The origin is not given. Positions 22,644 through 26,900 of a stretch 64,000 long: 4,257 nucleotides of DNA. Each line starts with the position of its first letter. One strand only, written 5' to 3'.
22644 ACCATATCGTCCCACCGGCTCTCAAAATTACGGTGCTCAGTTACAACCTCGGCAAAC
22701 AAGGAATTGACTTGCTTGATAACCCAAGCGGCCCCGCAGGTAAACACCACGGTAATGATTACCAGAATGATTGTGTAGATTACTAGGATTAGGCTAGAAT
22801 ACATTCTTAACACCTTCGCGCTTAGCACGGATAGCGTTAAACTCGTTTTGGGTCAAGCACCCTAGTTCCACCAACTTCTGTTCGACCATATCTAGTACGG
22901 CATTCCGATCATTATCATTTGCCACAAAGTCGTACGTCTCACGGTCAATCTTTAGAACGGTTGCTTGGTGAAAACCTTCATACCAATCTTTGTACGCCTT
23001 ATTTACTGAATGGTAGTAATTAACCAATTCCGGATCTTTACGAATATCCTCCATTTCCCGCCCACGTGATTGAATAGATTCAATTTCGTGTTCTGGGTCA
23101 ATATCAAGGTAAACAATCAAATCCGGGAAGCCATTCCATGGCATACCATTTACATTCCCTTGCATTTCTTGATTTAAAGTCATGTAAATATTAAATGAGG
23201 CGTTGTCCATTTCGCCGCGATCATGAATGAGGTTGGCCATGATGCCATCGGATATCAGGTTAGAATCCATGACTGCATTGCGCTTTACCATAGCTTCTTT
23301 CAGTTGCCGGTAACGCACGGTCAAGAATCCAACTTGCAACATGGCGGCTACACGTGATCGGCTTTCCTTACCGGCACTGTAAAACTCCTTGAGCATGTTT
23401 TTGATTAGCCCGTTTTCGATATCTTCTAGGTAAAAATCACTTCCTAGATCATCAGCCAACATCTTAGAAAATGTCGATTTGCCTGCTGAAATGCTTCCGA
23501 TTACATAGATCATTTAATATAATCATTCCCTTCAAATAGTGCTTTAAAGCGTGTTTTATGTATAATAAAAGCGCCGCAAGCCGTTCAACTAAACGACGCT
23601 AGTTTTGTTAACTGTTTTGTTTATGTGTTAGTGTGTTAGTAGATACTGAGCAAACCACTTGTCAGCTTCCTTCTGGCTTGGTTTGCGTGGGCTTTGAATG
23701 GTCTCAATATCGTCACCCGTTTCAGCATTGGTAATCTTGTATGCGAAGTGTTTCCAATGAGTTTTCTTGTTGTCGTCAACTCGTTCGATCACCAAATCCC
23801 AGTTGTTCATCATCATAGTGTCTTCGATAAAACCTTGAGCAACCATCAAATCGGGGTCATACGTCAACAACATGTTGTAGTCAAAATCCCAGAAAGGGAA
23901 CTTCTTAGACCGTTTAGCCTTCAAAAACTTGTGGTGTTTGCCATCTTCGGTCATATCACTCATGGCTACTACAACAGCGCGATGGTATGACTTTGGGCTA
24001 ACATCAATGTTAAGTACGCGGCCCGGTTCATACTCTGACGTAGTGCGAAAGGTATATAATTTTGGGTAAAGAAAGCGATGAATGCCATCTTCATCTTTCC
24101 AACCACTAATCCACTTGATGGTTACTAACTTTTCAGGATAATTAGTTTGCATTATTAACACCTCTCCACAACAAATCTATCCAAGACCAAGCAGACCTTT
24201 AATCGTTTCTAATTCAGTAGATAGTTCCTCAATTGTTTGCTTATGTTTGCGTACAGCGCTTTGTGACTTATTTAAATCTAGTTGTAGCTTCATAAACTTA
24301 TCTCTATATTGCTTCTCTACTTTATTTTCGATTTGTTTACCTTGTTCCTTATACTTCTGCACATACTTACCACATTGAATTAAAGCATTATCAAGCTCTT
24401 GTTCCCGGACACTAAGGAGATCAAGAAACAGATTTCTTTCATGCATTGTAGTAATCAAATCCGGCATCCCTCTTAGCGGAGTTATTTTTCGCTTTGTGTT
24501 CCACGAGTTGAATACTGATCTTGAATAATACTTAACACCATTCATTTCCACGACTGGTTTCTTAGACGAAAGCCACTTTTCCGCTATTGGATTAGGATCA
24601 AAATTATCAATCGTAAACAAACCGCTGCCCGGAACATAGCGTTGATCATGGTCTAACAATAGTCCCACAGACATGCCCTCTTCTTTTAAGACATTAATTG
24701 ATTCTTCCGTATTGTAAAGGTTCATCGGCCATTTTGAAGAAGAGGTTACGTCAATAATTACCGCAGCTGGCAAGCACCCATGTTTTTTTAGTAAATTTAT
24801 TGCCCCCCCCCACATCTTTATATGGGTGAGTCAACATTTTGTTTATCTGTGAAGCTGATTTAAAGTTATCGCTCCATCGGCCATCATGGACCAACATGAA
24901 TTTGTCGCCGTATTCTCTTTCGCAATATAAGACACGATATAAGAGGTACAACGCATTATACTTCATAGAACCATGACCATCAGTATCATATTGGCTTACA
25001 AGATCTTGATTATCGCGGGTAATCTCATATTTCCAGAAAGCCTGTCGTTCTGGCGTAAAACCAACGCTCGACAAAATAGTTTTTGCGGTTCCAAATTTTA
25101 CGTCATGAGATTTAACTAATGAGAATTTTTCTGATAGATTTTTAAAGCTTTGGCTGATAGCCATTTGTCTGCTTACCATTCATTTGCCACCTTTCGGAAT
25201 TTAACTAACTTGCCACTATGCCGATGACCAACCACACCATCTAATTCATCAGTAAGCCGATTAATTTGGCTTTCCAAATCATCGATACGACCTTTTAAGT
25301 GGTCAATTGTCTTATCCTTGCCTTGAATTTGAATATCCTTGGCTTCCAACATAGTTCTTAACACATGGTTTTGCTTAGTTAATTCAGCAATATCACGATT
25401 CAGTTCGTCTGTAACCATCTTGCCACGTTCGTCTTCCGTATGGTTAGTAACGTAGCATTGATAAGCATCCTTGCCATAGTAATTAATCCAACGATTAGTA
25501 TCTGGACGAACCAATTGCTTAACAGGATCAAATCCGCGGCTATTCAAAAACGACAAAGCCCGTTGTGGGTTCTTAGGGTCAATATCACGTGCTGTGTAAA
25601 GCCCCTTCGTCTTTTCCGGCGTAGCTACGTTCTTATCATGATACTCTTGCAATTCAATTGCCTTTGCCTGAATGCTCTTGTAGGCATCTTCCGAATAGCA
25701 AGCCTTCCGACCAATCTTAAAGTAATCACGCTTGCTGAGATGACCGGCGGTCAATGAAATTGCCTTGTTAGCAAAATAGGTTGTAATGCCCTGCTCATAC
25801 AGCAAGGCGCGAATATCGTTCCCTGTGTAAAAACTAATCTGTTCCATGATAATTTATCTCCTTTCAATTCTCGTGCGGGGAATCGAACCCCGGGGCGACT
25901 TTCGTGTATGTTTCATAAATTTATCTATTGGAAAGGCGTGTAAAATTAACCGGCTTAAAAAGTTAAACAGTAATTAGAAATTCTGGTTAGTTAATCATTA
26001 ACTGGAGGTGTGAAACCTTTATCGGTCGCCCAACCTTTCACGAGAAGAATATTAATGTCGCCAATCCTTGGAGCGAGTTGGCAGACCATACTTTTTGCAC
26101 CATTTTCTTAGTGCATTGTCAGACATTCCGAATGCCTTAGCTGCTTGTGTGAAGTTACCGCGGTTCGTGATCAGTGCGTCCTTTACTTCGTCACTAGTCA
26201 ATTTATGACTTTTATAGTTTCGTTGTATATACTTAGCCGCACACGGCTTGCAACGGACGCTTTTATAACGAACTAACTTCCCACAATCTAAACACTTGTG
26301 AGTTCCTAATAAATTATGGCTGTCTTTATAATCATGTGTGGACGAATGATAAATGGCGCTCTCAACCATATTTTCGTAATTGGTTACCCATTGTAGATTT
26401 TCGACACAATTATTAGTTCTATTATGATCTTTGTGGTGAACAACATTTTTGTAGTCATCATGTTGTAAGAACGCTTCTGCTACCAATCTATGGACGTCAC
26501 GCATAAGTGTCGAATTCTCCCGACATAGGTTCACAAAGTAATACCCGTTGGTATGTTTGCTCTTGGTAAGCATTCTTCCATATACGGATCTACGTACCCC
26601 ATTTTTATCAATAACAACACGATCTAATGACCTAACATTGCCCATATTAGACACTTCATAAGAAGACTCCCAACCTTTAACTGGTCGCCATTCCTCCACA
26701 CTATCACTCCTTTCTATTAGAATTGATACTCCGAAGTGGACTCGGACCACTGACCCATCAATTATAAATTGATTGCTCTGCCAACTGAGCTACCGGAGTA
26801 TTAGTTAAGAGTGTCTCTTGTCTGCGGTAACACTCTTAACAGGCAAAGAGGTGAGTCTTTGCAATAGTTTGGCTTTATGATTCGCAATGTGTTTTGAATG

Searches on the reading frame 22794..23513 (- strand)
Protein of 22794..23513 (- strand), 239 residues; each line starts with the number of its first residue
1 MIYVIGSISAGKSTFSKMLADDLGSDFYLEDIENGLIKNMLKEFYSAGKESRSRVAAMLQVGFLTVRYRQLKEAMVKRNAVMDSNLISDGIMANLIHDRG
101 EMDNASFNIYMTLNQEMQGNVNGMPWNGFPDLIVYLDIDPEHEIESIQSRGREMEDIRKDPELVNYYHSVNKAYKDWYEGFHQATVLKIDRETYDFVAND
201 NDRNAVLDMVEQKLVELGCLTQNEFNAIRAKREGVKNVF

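Call 37: search_protein_families(library=pfam, proteins=[window:22794-23513:-], max_evalue=0.001)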
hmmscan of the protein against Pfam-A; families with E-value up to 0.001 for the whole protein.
window:22794-23513:- (239 aa): 2 families
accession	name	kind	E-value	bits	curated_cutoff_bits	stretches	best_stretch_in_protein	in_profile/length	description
PF01712.25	dNK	-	5.4e-29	101.8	27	1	2-215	1-202/203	Deoxynucleoside kinase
PF02223.23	Thymidylate_kin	-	0.00013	22.1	27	1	10-179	7-164/185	Thymidylate kinase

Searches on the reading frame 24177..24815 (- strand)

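Call 79: search_protein_families(library=pfam, proteins=[window:24177-24815:-], max_evalue=0.01)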
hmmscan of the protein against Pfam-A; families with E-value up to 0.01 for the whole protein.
window:24177-24815:- (212 aa): 1 family
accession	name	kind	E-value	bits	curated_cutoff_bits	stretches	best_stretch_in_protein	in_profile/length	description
PF00038.26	Filament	-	0.00018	21.7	40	1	123-205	150-229/313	Intermediate filament protein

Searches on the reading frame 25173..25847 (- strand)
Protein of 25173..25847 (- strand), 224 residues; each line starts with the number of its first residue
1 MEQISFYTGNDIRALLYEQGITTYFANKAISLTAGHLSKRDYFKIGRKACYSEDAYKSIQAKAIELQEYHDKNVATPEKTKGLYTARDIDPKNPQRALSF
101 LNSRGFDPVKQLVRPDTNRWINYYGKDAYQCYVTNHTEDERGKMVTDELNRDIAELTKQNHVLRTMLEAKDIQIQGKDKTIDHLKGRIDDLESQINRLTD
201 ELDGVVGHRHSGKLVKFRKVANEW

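Call 79: search_protein_families(library=pfam, proteins=[window:25173-25847:-], max_evalue=0.01)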
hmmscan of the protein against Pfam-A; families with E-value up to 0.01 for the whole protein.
window:25173-25847:- (224 aa): 5 families
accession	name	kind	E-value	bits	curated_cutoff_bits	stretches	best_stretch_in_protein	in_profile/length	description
PF14662.11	KASH_CCD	-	0.00086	19.8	43.3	1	136-201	115-180/191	Coiled-coil region of CCDC155 or KASH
PF05266.19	DUF724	-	0.0015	18.9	38.4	1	130-198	116-184/188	Protein of unknown function (DUF724)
PF07716.20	bZIP_2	-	0.0036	17.8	22.3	0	140-169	21-50/54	Basic region leucine zipper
PF10506.14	USHBP1_PDZ-bd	-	0.0053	17.3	24.5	0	184-204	2-22/65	Harmonin-binding protein USHBP1, PDZ-binding domain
PF08614.16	ATG16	-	0.008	16.8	33.7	0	148-201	85-138/200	Autophagy protein 16 (ATG16)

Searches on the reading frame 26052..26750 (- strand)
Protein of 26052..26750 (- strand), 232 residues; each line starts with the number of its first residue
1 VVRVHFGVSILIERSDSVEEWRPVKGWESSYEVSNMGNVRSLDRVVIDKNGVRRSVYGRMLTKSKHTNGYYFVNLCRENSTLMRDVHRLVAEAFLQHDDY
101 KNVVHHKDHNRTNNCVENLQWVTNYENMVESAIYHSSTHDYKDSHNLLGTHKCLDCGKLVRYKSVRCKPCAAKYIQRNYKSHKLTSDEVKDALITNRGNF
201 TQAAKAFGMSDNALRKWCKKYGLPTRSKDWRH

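Call 37: search_protein_families(library=pfam, proteins=[window:26052-26750:-], max_evalue=0.001)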
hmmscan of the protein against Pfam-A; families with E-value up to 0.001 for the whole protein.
window:26052-26750:- (232 aa): 2 families
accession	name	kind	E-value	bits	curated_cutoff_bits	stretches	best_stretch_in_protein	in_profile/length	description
PF07463.16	NUMOD4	-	3e-17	63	23.4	1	19-75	1-48/49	NUMOD4 motif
PF13392.12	HNH_3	-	4.9e-08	32.9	24.8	1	86-129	3-46/46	HNH endonuclease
